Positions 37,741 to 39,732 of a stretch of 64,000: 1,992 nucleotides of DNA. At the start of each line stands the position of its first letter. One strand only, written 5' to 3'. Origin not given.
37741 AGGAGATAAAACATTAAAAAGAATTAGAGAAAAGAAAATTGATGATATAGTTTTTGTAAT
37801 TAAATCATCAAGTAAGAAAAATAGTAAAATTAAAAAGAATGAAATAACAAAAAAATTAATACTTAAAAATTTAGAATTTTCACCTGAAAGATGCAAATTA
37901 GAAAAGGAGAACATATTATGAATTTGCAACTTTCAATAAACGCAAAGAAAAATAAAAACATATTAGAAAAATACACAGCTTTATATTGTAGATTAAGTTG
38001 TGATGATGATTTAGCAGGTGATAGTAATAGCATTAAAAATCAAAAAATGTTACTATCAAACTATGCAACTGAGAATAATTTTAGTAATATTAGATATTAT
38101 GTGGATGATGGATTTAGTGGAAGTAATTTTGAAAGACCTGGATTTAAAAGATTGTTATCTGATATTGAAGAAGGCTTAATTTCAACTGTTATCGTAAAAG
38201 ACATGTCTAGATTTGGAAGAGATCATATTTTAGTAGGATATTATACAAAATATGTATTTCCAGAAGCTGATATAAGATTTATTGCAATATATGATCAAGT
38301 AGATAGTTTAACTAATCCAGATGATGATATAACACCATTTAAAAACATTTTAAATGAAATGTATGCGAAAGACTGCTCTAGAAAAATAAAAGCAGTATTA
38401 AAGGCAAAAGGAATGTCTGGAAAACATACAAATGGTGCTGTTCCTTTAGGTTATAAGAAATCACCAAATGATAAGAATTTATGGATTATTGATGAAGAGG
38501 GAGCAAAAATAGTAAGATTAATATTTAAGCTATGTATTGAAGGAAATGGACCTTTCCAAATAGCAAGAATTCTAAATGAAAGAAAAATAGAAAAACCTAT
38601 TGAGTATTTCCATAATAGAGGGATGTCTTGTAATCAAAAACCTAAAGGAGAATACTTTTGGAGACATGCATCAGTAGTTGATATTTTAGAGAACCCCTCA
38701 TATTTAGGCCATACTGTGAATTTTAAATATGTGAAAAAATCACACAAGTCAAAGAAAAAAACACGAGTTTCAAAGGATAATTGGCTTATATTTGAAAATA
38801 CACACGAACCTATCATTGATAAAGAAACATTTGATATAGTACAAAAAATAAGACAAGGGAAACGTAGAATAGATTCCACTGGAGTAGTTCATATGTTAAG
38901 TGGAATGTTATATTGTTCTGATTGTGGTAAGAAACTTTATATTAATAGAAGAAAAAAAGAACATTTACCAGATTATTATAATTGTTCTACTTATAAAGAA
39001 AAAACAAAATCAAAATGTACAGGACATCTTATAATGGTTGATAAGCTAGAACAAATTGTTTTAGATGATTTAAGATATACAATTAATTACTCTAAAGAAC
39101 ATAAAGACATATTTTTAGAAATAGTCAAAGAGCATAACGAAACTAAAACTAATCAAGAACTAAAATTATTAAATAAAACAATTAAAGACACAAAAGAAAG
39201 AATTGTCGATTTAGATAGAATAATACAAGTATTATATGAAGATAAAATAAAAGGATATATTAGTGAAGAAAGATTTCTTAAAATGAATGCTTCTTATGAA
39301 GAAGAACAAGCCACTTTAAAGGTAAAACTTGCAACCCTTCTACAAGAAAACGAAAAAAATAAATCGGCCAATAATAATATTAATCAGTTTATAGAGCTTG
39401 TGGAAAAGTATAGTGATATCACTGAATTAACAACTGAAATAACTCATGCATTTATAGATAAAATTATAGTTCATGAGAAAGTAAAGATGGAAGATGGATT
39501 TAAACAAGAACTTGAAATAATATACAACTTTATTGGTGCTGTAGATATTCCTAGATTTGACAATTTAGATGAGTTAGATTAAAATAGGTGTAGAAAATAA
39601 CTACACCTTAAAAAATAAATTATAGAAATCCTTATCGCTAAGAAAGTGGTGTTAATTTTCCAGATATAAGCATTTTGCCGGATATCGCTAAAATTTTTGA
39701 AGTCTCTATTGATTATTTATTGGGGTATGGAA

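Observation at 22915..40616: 16.6-kb serine-recombinase element interrupts an XRE/TPR regulator gene; excision would restore it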

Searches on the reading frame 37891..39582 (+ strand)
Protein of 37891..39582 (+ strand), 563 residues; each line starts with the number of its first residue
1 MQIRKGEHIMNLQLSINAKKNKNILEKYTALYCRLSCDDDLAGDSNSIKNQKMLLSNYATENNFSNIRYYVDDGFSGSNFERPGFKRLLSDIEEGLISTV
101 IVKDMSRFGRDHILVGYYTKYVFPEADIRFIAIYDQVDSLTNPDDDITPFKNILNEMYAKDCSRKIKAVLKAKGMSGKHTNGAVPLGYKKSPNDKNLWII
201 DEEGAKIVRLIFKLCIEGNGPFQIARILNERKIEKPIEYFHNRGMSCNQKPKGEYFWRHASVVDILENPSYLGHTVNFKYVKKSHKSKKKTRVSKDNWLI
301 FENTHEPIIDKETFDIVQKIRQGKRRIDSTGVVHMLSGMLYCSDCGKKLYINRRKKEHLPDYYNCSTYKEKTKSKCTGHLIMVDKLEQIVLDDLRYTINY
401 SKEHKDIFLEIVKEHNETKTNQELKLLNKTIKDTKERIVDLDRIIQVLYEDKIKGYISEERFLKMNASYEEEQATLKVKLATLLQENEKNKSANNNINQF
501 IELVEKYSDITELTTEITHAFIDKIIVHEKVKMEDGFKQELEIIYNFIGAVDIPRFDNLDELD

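Call 5: search_protein_families(library=pfam, proteins=[window:37891-39582:+], max_evalue=0.01)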
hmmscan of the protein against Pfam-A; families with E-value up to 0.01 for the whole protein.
window:37891-39582:+ (563 aa): 4 families
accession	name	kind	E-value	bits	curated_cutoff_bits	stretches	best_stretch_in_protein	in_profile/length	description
PF07508.19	Recombinase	-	7.7e-26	90.8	21.1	1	202-323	1-101/102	Recombinase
PF00239.26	Resolvase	-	5.1e-20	72.5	23.3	1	30-178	2-144/145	Resolvase, N terminal domain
PF14287.11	DUF4368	-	5.1e-19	68.7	25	1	488-552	3-67/67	Domain of unknown function (DUF4368)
PF13408.12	Zn_ribbon_recom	-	3.5e-16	59.7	25.3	1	335-395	1-58/58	Recombinase zinc beta ribbon domain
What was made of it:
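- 37918..39582 (+): Large serine recombinase of the TnpX family, 554 aa. Resolvase, Recombinase, Zn_ribbon_recom and DUF4368 (call 5).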

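Call 15: find_homologous_proteins(query=window:37891-39582:+, max_evalue=1e-30)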
Query window:37891-39582:+ (563 aa): 7910 proteins with E <= 1e-30 among 8000 candidates; the best 120 are listed.
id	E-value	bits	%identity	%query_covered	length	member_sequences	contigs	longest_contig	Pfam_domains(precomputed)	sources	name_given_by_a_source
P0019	0.0e+0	1222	97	98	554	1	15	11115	PF07508.20,PF00239.27,PF14287.12,PF13408.13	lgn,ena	-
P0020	0.0e+0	1213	97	98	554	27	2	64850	PF07508.20,PF00239.27,PF14287.12,PF13408.13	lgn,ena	-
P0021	1.1e-284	963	76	98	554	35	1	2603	PF07508.20,PF00239.27,PF14287.12,PF13408.13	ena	-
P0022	8.9e-220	749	60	98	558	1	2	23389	PF07508.20,PF00239.27,PF14287.12,PF13408.13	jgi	jgi:site-specific DNA recombinase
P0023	7.0e-219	746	61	97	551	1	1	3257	PF07508.20,PF00239.27,PF14287.12,PF13408.13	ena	-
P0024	4.7e-216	737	61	97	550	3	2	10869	PF07508.20,PF00239.27,PF14287.12,PF13408.13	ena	-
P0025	1.6e-215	735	60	97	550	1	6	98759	PF07508.20,PF00239.27,PF14287.12,PF13408.13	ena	-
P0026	5.3e-215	733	61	97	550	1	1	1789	PF07508.20,PF00239.27,PF14287.12,PF13408.13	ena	-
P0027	2.7e-214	731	60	97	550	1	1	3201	PF07508.20,PF00239.27,PF14287.12,PF13408.13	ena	-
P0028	6.7e-214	729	61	97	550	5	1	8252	PF07508.20,PF00239.27,PF14287.12,PF13408.13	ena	-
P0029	7.3e-214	729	60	97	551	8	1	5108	PF07508.20,PF00239.27,PF14287.12,PF13408.13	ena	-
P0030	3.0e-213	727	60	97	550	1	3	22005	PF07508.20,PF00239.27,PF14287.12,PF13408.13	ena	-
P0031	5.8e-213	726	60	97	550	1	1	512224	PF07508.20,PF00239.27,PF14287.12,PF13408.13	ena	-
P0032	1.3e-212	725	60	97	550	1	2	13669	PF07508.20,PF00239.27,PF14287.12,PF13408.13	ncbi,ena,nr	ncbi:MAG: recombinase family protein [Clostridia bacterium]|nr:recombinase family protein [Clostridi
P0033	1.4e-212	725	59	97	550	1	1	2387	PF07508.20,PF00239.27,PF14287.12,PF13408.13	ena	-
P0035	1.7e-212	725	60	97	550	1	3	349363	PF07508.20,PF00239.27,PF14287.12,PF13408.13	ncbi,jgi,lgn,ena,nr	ncbi:MAG: DUF4368 domain-containing protein [Ruminococcaceae bacterium]|nr:DUF4368 domain-containing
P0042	2.5e-211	721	59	98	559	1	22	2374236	PF07508.20,PF00239.27,PF14287.12,PF13408.13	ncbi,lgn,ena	-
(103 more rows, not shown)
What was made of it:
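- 37918..39582 (+): 97%-identical copies at other loci (call 15).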

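Call 17: find_encoding_contigs(protein=P0019, flank=10000, max_places=10)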
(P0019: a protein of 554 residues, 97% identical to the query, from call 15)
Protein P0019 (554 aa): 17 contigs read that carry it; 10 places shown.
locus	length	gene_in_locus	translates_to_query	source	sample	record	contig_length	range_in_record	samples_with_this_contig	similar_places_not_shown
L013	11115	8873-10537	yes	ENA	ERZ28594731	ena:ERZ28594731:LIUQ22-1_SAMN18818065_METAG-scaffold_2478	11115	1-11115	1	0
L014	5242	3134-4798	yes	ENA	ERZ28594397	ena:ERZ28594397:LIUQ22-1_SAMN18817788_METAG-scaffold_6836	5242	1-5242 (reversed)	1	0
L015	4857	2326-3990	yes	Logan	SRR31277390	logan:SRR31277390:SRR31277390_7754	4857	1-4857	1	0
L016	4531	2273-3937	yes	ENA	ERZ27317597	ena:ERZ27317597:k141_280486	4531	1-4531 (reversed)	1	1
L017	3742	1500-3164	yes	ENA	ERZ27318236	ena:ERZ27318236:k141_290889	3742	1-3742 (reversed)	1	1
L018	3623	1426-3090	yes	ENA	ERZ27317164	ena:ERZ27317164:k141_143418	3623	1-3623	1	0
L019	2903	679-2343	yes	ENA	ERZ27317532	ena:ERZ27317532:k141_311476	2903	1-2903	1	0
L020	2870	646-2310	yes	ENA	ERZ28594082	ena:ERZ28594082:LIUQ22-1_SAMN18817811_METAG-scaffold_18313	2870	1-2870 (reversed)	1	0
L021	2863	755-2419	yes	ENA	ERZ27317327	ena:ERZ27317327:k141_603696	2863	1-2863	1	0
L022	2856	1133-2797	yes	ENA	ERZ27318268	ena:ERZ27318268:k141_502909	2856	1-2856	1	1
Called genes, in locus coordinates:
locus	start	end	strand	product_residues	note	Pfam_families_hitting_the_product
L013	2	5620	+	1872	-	?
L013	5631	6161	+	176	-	-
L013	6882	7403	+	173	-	-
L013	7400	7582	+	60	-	-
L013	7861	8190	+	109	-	PF14198:TnpV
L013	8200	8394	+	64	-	-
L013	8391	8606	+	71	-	-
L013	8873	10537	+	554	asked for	PF00239:Resolvase, PF07508:Recombinase, PF13408:Zn_ribbon_recom, PF14287:DUF4368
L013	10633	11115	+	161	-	?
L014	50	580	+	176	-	-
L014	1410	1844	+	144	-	PF19808:DUF6291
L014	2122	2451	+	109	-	PF14198:TnpV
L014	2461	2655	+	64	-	-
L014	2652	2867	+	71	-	-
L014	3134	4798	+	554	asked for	PF00239:Resolvase, PF07508:Recombinase, PF13408:Zn_ribbon_recom, PF14287:DUF4368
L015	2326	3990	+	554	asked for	PF00239:Resolvase, PF07508:Recombinase, PF13408:Zn_ribbon_recom, PF14287:DUF4368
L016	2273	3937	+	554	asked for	PF00239:Resolvase, PF07508:Recombinase, PF13408:Zn_ribbon_recom, PF14287:DUF4368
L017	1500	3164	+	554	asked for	PF00239:Resolvase, PF07508:Recombinase, PF13408:Zn_ribbon_recom, PF14287:DUF4368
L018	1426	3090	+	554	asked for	PF00239:Resolvase, PF07508:Recombinase, PF13408:Zn_ribbon_recom, PF14287:DUF4368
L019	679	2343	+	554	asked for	PF00239:Resolvase, PF07508:Recombinase, PF13408:Zn_ribbon_recom, PF14287:DUF4368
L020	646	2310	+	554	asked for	PF00239:Resolvase, PF07508:Recombinase, PF13408:Zn_ribbon_recom, PF14287:DUF4368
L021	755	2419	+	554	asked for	PF00239:Resolvase, PF07508:Recombinase, PF13408:Zn_ribbon_recom, PF14287:DUF4368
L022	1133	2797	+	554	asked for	PF00239:Resolvase, PF07508:Recombinase, PF13408:Zn_ribbon_recom, PF14287:DUF4368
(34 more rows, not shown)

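Call 18: find_encoding_contigs(protein=P0020, flank=10000, max_places=6)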
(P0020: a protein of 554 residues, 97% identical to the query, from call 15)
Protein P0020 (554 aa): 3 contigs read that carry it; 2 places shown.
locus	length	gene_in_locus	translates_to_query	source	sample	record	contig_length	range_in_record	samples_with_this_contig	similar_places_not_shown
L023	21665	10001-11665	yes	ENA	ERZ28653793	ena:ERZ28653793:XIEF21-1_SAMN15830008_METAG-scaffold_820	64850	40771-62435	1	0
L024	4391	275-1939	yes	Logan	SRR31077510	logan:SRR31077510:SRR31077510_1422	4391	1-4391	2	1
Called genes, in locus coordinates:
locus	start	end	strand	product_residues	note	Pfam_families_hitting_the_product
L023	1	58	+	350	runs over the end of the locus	PF03576:Peptidase_S58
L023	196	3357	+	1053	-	PF09992:NAGPA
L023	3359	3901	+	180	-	-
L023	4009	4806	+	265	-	PF00149:Metallophos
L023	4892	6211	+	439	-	PF07992:Pyr_redox_2 (weak), PF01494:FAD_binding_3 (weak), PF00070:Pyr_redox (faint), PF00890:FAD_binding_2 (weak), PF01266:DAO, PF13450:NAD_binding_8 (weak), PF13738:Pyr_redox_3 (faint), PF00355:Rieske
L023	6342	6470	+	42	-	PF13560:HTH_31 (weak), PF12844:HTH_19 (weak), PF01381:HTH_3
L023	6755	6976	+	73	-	PF13443:HTH_26, PF01381:HTH_3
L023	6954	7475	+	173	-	PF20563:DUF6773 (weak)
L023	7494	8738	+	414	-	PF05708:Peptidase_C92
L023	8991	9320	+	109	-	PF14198:TnpV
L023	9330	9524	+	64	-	-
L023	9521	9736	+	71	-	-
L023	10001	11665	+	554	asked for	PF00239:Resolvase, PF07508:Recombinase, PF13408:Zn_ribbon_recom, PF14287:DUF4368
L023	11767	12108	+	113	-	-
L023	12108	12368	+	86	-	-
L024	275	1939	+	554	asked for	PF00239:Resolvase, PF07508:Recombinase, PF13408:Zn_ribbon_recom, PF14287:DUF4368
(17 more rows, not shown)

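Call 19: find_encoding_contigs(protein=P0021, flank=10000, max_places=4)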
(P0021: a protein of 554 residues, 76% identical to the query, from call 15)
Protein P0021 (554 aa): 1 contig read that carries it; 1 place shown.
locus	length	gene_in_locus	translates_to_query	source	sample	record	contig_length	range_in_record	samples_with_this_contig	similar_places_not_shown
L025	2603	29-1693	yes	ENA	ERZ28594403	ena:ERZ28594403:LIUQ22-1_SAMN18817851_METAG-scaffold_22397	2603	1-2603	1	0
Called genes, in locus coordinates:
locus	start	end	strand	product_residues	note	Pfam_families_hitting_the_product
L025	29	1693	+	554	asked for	PF00239:Resolvase, PF07508:Recombinase, PF13408:Zn_ribbon_recom, PF14287:DUF4368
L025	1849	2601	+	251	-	?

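Call 36: search_protein_families(library=ncbifam, proteins=[window:37918-39582:+], max_evalue=0.001)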
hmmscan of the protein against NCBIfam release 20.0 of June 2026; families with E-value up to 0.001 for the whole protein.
window:37918-39582:+ (554 aa): 5 families
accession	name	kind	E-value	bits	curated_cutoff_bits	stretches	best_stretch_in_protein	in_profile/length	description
NF047343.1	SCCmet_CcrB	equivalog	1.1e-29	103.5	900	1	16-530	5-500/542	cassette chromosome recombinase CcrB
NF041201.1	recomb_XisF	equivalog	2.6e-29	102.5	375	1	23-463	4-425/465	fdxN element excision recombinase XisF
NF047344.1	SCCmet_CcrA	equivalog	8e-16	58.2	700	1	37-495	16-419/442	cassette chromosome recombinase CcrA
NF049883.1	resolv_YneB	equivalog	4.4e-09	36.1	175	1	21-129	3-106/211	YneB family resolvase-like protein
NF033518.0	transpos_IS607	equivalog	7.9e-09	35.3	110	1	10-101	46-132/187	IS607 family transposase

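Call 42: search_dna_similar(query=window:37918-39582:+, collection=plasmids, mode=protein, max_rows=15)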
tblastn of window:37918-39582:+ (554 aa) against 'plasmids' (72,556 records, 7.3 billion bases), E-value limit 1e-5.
Records with a match: 354; places in all: 420; records where one place covers at least 80% of the query: 63.
Best place of each record, by identity: <60% 354.
By first word of the organism name: Enterococcus 107; Ralstonia 54; Bacillus 21; Subdoligranulum 10; Bradyrhizobium 9; Clostridium 7; Clostridioides 7; Cereibacter 7; Enterobacter 6; Priestia 6; and 70 more.
By predicted mobility (MOB-suite, as given by PLSDB): non-mobilizable 156; mobilizable 112; conjugative 86.
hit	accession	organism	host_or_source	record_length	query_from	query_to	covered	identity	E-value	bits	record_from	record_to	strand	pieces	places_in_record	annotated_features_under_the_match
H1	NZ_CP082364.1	Bacillus badius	bacterial cell,soil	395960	18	545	95%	49.8%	2e-156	502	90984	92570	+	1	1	recombinase family protein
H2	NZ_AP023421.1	Pusillibacter faecalis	Homo sapiens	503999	5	545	98%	43.8%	8e-122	402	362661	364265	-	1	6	recombinase family protein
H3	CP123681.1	Salmonella enterica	animal-swine-market swine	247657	17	545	95%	42.6%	2e-120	398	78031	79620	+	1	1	DUF4368 domain-containing protein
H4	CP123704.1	Salmonella enterica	animal-swine-market swine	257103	17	545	95%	42.6%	2e-120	398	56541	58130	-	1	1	DUF4368 domain-containing protein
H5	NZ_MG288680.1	Klebsiella pneumoniae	-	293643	17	545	95%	42.6%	2e-120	398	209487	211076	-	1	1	DUF4368 domain-containing protein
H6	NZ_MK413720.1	Enterobacter cloacae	Zhejiang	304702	17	545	95%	42.6%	2e-120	398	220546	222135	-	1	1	DUF4368 domain-containing protein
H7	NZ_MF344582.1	Citrobacter freundii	Homo sapiens,Urine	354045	17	545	95%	42.6%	2e-120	398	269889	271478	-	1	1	DUF4368 domain-containing protein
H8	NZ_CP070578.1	Klebsiella pneumoniae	Homo sapiens,pressure ulcer swab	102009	3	540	97%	40.7%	1e-117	390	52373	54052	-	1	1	recombinase family protein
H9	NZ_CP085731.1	Klebsiella pneumoniae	Homo sapiens,urine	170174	3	540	97%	40.7%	1e-117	390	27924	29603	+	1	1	recombinase family protein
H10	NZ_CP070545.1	Citrobacter freundii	Homo sapiens,urine (permanent catheter)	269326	3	540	97%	40.7%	1e-117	390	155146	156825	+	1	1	recombinase family protein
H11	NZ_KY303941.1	Enterococcus faecalis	fecal material of a Blue whale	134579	17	553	97%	39.5%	1e-108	364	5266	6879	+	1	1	recombinase family protein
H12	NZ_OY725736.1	Monoglobus pectinilyticus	-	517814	17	551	97%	39.6%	4e-118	391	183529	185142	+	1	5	recombinase family protein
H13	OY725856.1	Subdoligranulum variabile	-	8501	6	551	99%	38.8%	2e-113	378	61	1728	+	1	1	record has no annotation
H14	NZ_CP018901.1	Campylobacter coli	Retail chichen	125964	6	551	99%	38.7%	7e-113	376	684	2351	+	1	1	recombinase family protein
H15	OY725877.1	Subdoligranulum variabile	-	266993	4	545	98%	38.9%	6e-118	391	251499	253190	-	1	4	none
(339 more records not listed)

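Call 45: search_solved_structures(query=window:37918-39582:+, max_evalue=1e-10, show_alignments=1)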
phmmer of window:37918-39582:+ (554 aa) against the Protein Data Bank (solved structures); distinct sequences matched with E-value up to 1e-10: 4.
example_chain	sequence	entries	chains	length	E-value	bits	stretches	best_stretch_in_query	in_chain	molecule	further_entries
2mhc_A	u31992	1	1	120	1.6e-39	139.1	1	18-130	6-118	TnpX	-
9dxh_A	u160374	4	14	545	3.6e-18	68.6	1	38-534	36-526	Resolvase homolog YokA | Site-specific recombinase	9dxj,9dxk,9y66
9dxd_A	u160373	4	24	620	4.8e-18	68.2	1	38-534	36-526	Resolvase homolog YokA,SPbeta prophage-derived uncharacterized protein YotN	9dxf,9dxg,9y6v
3bvp_A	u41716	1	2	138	1.4e-11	46.9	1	18-132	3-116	TP901-1 Integrase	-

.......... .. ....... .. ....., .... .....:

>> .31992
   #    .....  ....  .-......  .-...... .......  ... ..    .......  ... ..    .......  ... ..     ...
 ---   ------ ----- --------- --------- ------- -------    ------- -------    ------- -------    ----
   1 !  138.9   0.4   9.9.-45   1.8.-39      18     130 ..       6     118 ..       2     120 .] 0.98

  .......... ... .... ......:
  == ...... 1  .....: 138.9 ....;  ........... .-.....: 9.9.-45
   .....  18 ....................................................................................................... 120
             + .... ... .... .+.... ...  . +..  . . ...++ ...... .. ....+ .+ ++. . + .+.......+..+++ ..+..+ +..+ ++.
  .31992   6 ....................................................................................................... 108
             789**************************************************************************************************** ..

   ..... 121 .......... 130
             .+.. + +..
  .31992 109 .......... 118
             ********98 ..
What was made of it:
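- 37918..39582 (+): TnpX catalytic domain 2MHC E=1.6e-39, with the ...YCRLS... serine motif aligned (call 45).
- On Large serine recombinase (LSR) integrative element: Aligned to TnpX 2MHC with ................. against ................. (call 45).
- On Tn4451/Tn4453 (TnpX) family of integrative mobilizable elements: 2MHC E=1.6e-39 (call 45).
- Closest known: Gene-intervening elements of spore formers. Different: It matches SprA only distantly: E=3.6e-18 against 1.6e-39 for TnpX (call 45).
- The recombinase has all LSR domains plus DUF4368, and its N-terminus matches the TnpX structure 2MHC at E=1.6e-39 (calls 5, 45).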

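Call 46: find_encoding_contigs(protein=P0042, flank=3000, max_places=6)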
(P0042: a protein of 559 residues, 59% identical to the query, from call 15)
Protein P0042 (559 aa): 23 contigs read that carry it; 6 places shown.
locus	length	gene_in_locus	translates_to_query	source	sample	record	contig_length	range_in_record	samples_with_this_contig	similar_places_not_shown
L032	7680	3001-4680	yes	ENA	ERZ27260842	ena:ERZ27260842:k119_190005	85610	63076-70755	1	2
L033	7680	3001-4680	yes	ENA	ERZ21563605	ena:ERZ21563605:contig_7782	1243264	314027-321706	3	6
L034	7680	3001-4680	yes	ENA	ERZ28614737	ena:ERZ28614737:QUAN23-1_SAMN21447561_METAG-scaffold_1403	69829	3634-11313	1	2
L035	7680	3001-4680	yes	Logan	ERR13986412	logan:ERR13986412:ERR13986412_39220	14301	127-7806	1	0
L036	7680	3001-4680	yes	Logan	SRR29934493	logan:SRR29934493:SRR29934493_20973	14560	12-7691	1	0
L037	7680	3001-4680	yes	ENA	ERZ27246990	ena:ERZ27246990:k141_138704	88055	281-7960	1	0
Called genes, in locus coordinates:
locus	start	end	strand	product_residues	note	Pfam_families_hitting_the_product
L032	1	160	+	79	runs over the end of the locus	PF13192:Thioredoxin_3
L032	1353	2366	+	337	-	PF01076:Mob_Pre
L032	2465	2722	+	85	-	-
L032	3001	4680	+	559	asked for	PF00239:Resolvase, PF07508:Recombinase, PF13408:Zn_ribbon_recom, PF14287:DUF4368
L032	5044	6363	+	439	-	PF10114:PocR, PF00165:HTH_AraC, PF12833:HTH_18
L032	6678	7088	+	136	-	PF02082:Rrf2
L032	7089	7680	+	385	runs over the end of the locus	PF00266:Aminotran_5, PF01212:Beta_elim_lyase (weak)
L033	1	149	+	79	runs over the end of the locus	PF13192:Thioredoxin_3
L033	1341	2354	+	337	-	PF01076:Mob_Pre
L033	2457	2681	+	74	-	-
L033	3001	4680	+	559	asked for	PF00239:Resolvase, PF07508:Recombinase, PF13408:Zn_ribbon_recom, PF14287:DUF4368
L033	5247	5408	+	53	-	-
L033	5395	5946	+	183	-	PF06210:DUF1003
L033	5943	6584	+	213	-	PF00300:His_Phos_1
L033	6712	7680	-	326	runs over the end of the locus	PF00294:PfkB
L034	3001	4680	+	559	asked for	PF00239:Resolvase, PF07508:Recombinase, PF13408:Zn_ribbon_recom, PF14287:DUF4368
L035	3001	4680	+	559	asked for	PF00239:Resolvase, PF07508:Recombinase, PF13408:Zn_ribbon_recom, PF14287:DUF4368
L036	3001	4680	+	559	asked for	PF00239:Resolvase, PF07508:Recombinase, PF13408:Zn_ribbon_recom, PF14287:DUF4368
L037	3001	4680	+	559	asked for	PF00239:Resolvase, PF07508:Recombinase, PF13408:Zn_ribbon_recom, PF14287:DUF4368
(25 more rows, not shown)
